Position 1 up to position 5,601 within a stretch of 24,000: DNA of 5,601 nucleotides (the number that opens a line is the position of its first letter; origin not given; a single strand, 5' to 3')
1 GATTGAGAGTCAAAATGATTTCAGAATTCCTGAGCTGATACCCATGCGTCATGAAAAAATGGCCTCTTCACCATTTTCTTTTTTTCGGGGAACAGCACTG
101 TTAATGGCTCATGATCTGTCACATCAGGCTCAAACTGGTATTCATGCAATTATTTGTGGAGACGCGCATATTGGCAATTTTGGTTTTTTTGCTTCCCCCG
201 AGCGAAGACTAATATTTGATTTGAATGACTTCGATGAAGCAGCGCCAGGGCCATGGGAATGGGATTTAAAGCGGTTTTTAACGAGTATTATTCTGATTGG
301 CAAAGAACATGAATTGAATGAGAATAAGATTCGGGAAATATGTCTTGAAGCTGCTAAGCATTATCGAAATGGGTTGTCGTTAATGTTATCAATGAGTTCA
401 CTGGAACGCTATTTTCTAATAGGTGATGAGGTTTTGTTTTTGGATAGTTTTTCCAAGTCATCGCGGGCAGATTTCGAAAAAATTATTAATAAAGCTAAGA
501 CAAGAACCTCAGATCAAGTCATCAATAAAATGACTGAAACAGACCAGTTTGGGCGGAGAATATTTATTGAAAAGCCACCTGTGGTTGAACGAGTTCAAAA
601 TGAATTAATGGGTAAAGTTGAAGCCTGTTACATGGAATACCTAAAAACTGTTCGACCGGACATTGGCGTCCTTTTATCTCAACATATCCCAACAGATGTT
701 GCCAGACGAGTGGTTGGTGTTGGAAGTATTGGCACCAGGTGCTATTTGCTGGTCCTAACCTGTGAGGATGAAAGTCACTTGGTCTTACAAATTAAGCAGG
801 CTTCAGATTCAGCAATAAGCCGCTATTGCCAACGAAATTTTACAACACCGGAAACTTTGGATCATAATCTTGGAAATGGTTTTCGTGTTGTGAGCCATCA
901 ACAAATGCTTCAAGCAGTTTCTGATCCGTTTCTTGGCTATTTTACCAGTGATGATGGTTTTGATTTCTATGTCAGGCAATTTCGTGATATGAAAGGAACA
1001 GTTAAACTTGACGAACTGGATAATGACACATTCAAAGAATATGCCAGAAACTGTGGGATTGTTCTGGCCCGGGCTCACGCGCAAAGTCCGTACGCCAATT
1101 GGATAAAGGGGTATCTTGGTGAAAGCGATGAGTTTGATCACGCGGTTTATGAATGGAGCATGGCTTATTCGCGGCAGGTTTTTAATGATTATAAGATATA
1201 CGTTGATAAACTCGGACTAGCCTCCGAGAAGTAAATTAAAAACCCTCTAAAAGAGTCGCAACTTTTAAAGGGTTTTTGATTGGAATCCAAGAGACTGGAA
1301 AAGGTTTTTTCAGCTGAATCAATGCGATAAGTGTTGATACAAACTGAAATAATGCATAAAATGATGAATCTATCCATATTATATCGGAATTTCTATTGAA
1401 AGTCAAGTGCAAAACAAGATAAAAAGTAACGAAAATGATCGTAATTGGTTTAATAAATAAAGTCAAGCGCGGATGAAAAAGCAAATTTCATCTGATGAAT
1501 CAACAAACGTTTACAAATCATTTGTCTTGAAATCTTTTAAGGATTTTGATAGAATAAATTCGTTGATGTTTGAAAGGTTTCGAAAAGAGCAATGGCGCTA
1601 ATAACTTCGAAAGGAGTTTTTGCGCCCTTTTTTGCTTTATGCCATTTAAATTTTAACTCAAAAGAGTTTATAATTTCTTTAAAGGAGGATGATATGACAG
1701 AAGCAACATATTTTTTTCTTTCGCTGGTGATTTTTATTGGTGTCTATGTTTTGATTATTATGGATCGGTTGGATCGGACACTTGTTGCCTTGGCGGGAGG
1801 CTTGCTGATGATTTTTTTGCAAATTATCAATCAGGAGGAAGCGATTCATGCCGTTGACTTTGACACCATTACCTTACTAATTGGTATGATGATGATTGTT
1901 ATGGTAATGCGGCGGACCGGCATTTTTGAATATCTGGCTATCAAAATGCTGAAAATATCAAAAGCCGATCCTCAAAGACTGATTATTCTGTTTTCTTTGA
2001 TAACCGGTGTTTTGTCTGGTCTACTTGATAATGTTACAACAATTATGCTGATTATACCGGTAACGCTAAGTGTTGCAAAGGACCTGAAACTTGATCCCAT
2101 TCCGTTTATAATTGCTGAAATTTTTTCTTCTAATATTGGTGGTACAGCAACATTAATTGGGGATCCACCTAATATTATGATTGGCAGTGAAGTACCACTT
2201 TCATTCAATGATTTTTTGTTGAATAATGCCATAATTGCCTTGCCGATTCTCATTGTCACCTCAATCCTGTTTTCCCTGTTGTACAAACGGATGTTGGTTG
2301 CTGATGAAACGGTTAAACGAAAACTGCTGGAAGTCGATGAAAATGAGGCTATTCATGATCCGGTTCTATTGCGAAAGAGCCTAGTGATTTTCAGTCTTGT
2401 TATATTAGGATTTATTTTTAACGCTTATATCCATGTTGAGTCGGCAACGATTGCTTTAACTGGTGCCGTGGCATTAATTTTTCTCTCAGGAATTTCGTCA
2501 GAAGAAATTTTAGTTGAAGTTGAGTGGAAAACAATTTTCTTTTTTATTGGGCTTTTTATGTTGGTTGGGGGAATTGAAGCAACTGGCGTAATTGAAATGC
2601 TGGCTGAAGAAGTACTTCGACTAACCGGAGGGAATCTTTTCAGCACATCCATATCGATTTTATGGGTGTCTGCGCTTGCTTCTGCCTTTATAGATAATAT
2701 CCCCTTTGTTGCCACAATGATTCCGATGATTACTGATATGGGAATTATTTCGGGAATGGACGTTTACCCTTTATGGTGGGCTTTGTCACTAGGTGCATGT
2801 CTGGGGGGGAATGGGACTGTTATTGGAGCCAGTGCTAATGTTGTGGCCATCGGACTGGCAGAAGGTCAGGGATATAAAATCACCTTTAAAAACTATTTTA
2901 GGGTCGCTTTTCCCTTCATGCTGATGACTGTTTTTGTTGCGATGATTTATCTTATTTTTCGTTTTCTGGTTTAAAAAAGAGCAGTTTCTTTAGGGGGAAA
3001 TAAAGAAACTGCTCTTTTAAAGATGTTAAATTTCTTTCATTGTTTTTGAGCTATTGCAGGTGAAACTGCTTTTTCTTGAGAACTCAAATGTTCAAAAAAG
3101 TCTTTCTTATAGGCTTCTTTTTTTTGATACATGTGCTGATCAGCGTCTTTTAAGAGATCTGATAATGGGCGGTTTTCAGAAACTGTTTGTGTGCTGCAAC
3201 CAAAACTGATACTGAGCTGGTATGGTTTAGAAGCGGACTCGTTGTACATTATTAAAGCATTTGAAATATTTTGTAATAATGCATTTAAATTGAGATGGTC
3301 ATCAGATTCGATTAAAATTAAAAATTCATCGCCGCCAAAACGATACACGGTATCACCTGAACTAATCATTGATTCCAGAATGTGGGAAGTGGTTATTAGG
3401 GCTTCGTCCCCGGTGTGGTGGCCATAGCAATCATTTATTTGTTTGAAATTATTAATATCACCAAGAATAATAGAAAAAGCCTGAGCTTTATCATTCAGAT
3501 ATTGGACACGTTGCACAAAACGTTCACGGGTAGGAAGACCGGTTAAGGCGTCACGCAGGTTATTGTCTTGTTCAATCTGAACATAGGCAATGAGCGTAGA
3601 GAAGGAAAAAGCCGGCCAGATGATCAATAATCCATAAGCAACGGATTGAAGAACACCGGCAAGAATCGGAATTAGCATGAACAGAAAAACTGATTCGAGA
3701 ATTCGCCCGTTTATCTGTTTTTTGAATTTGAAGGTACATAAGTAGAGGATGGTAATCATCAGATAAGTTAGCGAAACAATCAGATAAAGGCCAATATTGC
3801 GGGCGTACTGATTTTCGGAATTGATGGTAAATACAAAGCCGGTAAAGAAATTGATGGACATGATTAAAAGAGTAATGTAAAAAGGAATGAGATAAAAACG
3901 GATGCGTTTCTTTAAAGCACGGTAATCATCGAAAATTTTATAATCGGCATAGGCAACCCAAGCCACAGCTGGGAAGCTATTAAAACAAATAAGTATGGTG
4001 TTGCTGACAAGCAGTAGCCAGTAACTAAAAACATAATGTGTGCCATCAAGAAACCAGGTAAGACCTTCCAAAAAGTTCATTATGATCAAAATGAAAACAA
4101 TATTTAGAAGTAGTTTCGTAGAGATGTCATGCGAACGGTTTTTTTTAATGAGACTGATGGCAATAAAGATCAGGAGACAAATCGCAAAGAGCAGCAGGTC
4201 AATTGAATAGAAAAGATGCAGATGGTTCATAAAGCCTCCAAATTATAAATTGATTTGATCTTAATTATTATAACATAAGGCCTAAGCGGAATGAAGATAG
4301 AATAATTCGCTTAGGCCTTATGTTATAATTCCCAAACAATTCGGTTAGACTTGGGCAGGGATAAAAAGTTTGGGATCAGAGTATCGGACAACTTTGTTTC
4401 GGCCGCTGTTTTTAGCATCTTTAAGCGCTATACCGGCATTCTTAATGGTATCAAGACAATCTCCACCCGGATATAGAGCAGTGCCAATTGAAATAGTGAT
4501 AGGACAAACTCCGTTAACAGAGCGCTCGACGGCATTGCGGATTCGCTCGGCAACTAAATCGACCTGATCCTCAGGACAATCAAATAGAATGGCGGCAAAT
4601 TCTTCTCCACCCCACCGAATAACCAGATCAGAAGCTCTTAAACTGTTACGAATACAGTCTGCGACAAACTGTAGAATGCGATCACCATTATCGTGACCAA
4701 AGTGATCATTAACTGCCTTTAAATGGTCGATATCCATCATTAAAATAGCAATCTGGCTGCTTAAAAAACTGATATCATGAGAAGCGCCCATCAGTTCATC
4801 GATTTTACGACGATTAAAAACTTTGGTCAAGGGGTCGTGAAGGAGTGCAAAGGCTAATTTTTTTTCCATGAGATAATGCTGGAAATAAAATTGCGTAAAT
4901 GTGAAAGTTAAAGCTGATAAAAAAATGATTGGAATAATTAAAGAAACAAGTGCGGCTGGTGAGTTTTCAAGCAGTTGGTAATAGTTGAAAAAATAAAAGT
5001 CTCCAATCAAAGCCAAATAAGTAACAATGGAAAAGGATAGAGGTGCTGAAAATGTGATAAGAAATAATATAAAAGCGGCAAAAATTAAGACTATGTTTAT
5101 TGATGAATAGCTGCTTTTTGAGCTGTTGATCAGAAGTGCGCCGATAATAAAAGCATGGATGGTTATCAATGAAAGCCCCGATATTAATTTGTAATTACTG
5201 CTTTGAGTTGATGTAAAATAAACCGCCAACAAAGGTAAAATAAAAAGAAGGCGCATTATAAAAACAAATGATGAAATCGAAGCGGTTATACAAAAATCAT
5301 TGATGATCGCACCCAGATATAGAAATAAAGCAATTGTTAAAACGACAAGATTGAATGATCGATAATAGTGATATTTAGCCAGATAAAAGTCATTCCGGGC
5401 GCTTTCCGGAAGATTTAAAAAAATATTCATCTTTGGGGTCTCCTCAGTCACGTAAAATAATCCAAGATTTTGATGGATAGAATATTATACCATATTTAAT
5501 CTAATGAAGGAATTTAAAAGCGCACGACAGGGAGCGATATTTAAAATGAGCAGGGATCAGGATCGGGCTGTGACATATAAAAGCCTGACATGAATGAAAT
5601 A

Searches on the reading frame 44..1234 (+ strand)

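Call 9: search_protein_families(library=pfam, proteins=[window:44-1234:+], max_evalue=0.1)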
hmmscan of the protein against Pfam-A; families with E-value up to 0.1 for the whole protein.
window:44-1234:+ (396 aa): 1 family
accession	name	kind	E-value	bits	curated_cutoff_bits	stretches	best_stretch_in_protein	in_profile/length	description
PF10009.15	DUF2252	-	4e-123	411.8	22.3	1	1-388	8-391/392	Uncharacterized protein conserved in bacteria (DUF2252)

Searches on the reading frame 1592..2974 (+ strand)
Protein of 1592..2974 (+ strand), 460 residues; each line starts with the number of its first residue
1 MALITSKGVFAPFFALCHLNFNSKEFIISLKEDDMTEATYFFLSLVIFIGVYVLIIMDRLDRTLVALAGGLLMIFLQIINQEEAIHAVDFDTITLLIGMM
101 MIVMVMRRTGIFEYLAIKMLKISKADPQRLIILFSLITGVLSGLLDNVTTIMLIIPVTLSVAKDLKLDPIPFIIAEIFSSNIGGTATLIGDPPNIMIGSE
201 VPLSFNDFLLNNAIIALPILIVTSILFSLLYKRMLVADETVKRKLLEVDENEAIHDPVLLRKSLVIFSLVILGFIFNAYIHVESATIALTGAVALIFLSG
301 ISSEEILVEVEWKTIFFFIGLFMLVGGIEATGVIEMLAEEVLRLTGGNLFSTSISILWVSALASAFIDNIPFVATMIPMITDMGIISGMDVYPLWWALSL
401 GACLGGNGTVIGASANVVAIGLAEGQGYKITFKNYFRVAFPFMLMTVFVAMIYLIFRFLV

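Call 9: search_protein_families(library=pfam, proteins=[window:1592-2974:+], max_evalue=0.1)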
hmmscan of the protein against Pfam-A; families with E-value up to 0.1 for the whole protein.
window:1592-2974:+ (460 aa): 2 families
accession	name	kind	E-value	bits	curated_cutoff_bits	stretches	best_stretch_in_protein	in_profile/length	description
PF03600.22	CitMHS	-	1e-95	321.1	31.9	1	52-401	1-336/336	Citrate transporter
PF02040.21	ArsB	-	8.2e-23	81.9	22.2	1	44-454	2-419/423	Arsenical pump membrane protein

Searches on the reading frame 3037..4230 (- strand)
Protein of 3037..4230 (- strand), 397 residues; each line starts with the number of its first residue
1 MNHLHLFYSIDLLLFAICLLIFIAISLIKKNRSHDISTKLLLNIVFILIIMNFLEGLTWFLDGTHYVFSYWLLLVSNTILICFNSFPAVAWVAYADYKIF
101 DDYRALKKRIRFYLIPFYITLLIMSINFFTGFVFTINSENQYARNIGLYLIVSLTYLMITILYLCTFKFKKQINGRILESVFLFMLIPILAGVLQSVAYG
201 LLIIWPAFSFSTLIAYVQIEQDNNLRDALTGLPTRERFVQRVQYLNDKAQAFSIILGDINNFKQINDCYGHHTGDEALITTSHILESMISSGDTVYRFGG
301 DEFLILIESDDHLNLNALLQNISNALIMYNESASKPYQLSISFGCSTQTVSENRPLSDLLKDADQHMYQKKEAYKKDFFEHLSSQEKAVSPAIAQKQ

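Call 9: search_protein_families(library=pfam, proteins=[window:3037-4230:-], max_evalue=0.1)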
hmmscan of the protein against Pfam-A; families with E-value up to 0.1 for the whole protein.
window:3037-4230:- (397 aa): 3 families
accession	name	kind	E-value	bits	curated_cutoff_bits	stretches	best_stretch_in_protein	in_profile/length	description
PF00990.26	GGDEF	-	1.8e-34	119.3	23.8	1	226-374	3-158/161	Diguanylate cyclase, GGDEF domain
PF22335.1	Cas10-Cmr2_palm2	-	0.00028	21.4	27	1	290-377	50-130/133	Cas10/Cmr2, second palm domain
PF20664.2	DUF6814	-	0.029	15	25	0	151-194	13-58/71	Family of unknown function (DUF6814)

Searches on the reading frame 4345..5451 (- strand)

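Call 9: search_protein_families(library=pfam, proteins=[window:4345-5451:-], max_evalue=0.1)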
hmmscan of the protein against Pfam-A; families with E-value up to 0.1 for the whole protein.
window:4345-5451:- (368 aa): 4 families
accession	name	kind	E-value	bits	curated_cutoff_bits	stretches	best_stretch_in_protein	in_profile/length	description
PF00990.26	GGDEF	-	4.7e-37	127.7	23.8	1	204-353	2-161/161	Diguanylate cyclase, GGDEF domain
PF14143.11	YrhC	-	0.0017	18.8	27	1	26-81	6-59/72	YrhC-like protein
PF22335.1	Cas10-Cmr2_palm2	-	0.003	18.1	27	1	234-354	2-132/133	Cas10/Cmr2, second palm domain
PF17853.6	GGDEF_2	-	0.058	14.1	24.5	1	253-325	31-96/116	GGDEF-like domain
